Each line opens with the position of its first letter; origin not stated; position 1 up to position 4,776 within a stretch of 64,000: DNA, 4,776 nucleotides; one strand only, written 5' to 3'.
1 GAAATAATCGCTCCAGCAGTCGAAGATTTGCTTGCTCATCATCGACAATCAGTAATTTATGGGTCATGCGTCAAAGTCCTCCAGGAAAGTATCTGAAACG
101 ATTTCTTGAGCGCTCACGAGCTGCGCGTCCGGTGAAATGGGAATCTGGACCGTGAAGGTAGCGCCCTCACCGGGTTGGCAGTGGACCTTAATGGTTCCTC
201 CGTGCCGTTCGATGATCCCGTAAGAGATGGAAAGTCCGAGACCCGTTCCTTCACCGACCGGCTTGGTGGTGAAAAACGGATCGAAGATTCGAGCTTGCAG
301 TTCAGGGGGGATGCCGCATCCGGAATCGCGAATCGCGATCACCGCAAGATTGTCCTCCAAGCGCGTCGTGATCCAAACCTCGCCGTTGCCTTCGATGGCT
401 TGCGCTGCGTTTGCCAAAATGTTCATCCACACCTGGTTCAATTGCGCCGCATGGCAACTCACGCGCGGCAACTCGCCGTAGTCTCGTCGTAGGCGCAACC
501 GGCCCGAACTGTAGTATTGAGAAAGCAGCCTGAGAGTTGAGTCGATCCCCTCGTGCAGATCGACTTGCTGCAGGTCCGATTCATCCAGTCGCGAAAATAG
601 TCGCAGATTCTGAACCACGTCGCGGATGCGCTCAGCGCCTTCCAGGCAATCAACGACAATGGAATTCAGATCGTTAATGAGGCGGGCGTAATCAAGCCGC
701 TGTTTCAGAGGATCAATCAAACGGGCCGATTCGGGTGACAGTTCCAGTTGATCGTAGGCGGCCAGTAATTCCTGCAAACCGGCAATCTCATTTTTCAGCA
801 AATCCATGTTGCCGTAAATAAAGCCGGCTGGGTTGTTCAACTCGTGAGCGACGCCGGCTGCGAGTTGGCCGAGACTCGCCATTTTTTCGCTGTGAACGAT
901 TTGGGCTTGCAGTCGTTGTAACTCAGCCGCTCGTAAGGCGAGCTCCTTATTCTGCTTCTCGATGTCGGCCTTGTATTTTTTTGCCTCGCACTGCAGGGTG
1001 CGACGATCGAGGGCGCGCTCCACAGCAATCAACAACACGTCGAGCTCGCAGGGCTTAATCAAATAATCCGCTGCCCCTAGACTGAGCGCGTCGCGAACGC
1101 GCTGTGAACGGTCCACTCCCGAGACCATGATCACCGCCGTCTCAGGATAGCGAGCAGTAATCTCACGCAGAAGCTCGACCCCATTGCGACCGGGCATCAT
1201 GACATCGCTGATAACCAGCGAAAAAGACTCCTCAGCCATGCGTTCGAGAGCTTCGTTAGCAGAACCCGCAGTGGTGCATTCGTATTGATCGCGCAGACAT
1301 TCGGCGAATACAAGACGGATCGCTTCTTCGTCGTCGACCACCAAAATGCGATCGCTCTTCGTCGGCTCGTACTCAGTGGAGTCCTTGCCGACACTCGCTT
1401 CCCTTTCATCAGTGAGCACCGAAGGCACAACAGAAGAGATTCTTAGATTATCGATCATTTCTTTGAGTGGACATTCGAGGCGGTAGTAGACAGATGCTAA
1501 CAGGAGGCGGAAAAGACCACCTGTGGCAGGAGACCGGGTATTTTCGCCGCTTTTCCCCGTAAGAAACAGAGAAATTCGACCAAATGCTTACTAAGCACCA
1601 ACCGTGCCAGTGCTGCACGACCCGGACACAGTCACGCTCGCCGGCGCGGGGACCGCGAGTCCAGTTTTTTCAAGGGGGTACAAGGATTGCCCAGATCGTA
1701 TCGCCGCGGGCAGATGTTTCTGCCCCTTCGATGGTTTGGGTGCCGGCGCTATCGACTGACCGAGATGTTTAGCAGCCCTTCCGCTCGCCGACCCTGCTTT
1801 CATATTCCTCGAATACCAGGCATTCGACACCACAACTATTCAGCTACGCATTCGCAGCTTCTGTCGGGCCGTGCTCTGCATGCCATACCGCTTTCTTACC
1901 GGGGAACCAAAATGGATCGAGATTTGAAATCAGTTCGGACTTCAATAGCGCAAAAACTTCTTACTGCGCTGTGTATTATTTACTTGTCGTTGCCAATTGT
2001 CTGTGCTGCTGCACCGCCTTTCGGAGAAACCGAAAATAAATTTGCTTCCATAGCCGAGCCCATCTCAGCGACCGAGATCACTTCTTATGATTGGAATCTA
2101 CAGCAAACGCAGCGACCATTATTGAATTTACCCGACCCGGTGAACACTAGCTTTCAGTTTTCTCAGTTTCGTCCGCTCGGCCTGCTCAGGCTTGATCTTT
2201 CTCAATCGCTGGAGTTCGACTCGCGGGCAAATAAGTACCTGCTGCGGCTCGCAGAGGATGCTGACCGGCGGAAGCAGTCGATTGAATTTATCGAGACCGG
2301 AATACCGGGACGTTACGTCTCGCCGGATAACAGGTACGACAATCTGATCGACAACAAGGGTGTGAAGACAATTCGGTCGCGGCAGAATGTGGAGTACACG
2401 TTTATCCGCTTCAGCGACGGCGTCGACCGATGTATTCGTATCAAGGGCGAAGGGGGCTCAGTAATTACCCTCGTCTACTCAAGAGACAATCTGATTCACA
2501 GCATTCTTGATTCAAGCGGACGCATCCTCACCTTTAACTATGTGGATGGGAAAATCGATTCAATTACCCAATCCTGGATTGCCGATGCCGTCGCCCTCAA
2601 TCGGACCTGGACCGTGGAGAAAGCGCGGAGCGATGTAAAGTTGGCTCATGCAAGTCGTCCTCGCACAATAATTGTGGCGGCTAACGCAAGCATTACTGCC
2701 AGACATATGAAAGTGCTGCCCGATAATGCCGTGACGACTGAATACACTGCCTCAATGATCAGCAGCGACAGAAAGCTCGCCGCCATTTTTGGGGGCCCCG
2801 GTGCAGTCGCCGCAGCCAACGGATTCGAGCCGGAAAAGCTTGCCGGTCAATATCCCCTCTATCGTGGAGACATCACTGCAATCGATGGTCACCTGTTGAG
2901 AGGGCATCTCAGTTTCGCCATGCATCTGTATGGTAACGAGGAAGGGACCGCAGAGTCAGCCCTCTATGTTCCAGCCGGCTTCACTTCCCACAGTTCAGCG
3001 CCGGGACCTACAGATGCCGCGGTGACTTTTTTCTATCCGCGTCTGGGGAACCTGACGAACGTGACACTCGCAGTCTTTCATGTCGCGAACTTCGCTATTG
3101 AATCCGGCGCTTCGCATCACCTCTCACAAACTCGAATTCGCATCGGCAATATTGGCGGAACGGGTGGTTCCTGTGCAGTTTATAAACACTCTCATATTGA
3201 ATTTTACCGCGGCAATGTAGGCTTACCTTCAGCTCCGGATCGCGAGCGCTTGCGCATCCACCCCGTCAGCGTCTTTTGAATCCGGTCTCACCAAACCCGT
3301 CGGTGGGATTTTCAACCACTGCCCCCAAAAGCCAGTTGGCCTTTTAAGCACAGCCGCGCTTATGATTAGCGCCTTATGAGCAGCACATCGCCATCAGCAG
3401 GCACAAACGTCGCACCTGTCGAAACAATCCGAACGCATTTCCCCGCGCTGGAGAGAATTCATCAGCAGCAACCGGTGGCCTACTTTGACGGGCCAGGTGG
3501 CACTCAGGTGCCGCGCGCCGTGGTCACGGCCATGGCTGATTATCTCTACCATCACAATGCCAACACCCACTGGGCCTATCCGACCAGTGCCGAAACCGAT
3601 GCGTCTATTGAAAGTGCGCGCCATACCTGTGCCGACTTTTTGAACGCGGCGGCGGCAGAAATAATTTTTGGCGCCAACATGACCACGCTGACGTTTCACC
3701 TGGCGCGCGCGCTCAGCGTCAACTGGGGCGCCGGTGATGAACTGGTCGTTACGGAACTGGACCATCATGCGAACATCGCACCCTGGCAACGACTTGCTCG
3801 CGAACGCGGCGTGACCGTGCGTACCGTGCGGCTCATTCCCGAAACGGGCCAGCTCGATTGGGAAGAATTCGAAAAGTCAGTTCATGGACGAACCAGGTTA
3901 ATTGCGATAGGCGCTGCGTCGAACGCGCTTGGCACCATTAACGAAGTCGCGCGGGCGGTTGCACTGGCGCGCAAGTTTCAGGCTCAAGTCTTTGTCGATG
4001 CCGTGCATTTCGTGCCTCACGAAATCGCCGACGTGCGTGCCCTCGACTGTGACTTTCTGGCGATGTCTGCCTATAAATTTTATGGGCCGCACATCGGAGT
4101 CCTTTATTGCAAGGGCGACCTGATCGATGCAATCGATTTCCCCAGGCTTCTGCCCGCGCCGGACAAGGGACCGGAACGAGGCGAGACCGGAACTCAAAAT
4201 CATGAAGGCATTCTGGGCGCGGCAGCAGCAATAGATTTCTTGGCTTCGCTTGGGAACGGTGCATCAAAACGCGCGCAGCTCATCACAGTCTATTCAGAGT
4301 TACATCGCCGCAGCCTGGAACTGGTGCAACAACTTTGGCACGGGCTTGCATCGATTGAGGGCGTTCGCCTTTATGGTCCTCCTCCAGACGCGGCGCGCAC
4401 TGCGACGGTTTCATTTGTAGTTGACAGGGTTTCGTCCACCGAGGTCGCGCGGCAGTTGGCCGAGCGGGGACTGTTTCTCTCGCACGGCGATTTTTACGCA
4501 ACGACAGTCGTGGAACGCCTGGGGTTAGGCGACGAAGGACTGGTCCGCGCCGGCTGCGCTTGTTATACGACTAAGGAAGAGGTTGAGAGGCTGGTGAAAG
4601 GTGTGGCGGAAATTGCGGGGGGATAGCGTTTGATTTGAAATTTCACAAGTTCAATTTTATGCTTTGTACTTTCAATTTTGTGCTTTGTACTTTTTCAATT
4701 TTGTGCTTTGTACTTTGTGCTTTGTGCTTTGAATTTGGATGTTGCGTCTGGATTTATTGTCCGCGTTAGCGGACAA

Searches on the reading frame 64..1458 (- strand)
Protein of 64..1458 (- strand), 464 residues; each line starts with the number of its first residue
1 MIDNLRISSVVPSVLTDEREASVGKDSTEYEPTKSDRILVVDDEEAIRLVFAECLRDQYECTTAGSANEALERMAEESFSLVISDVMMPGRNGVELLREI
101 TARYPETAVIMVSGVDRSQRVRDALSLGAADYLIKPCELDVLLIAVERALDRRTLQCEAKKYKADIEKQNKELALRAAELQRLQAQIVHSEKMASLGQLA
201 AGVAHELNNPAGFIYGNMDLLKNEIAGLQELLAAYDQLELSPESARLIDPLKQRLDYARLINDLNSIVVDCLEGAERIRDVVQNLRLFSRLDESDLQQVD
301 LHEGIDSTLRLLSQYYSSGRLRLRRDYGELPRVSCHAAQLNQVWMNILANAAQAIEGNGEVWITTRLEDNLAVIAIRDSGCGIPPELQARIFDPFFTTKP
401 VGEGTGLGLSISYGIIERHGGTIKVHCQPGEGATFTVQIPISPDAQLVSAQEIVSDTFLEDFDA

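Call 79: search_protein_families(library=pfam, proteins=[window:64-1458:-], max_evalue=0.0001)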
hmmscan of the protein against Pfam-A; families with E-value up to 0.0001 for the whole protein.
window:64-1458:- (464 aa): 3 families
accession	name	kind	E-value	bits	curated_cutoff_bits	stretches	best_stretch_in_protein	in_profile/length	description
PF02518.31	HATPase_c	-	1.6e-26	93.3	26.4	1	338-441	4-109/111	Histidine kinase-, DNA gyrase B-, and HSP90-like ATPase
PF00072.30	Response_reg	-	8.3e-26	90.8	30.2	1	38-146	1-110/111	Response regulator receiver domain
PF00512.31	HisKA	-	9.2e-06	26.1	26.9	1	196-293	2-65/66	His Kinase A (phospho-acceptor) domain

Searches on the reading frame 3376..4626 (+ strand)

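Call 79: search_protein_families(library=pfam, proteins=[window:3376-4626:+], max_evalue=0.0001)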
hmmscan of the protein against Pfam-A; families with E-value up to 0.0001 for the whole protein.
window:3376-4626:+ (416 aa): 3 families
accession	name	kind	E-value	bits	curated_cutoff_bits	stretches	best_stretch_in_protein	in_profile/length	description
PF00266.25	Aminotran_5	-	4.6e-74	250.1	21.5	1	36-406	2-371/371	Aminotransferase class-V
PF00155.27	Aminotran_1_2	-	1e-06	28.6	19.7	1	42-211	16-188/361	Aminotransferase class I and II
PF01053.26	Cys_Met_Meta_PP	-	2.1e-05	23.7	27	1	116-242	87-206/381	Cys/Met metabolism PLP-dependent enzyme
